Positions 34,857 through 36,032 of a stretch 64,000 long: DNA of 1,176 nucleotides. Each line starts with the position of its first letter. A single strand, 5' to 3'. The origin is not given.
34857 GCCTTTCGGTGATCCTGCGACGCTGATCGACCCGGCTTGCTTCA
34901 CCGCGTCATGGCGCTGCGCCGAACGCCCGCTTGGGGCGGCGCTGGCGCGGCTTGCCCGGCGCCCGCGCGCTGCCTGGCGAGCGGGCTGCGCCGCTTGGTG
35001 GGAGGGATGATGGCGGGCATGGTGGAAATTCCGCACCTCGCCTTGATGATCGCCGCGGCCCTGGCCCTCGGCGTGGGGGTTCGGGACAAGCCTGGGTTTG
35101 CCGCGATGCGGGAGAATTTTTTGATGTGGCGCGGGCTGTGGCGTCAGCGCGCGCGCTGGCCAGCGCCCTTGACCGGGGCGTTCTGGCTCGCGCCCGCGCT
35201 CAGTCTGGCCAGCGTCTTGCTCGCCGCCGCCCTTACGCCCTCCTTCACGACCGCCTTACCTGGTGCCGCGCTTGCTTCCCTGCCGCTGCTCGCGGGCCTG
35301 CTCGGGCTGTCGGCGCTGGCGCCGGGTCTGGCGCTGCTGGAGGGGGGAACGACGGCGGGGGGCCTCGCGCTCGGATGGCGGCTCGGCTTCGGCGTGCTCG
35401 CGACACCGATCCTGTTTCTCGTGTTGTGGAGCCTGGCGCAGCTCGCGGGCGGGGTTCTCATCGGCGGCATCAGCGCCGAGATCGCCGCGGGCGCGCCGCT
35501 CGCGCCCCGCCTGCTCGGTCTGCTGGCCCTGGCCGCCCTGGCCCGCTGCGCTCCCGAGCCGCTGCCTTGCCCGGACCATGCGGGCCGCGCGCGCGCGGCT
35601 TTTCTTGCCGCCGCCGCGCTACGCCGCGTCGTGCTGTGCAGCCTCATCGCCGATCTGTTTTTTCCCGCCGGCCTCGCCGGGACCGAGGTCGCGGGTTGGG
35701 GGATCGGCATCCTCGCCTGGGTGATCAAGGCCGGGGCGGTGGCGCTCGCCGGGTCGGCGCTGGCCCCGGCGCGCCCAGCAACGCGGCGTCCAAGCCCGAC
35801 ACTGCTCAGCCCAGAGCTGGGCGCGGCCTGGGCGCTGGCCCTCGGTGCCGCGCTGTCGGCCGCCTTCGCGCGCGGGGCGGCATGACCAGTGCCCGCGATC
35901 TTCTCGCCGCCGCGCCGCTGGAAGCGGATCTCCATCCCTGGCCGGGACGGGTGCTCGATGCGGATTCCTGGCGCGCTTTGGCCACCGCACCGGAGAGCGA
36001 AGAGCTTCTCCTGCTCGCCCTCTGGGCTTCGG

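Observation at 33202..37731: Four-gene hydrogenase-related (Ehr-like) membrane complex: NiFe cysteines lost, Fe-S subunit intact, no ferredoxin-like subunit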

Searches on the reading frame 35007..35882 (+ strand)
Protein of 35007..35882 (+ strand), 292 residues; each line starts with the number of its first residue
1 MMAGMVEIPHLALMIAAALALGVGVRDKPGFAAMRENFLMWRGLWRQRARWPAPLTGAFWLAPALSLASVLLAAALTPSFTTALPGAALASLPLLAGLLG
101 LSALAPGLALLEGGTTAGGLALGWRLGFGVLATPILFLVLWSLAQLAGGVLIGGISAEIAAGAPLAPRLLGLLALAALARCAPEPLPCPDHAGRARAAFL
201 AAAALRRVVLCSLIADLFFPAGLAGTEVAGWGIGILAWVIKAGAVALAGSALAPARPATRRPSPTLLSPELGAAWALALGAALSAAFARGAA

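Call 7: search_protein_families(library=pfam, proteins=[window:35007-35882:+], max_evalue=0.1)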
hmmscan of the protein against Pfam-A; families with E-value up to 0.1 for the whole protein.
window:35007-35882:+ (292 aa): 0 families

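Call 8: search_protein_families(library=ncbifam, proteins=[window:35007-35882:+], max_evalue=0.1)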
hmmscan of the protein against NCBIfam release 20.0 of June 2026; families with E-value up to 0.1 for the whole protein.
window:35007-35882:+ (292 aa): 1 family
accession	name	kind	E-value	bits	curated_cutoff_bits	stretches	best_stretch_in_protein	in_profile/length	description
TIGR02723.1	phenyl_P_alpha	equivalog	0.043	12.4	564.6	1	162-211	199-241/485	phenylphosphate carboxylase subunit alpha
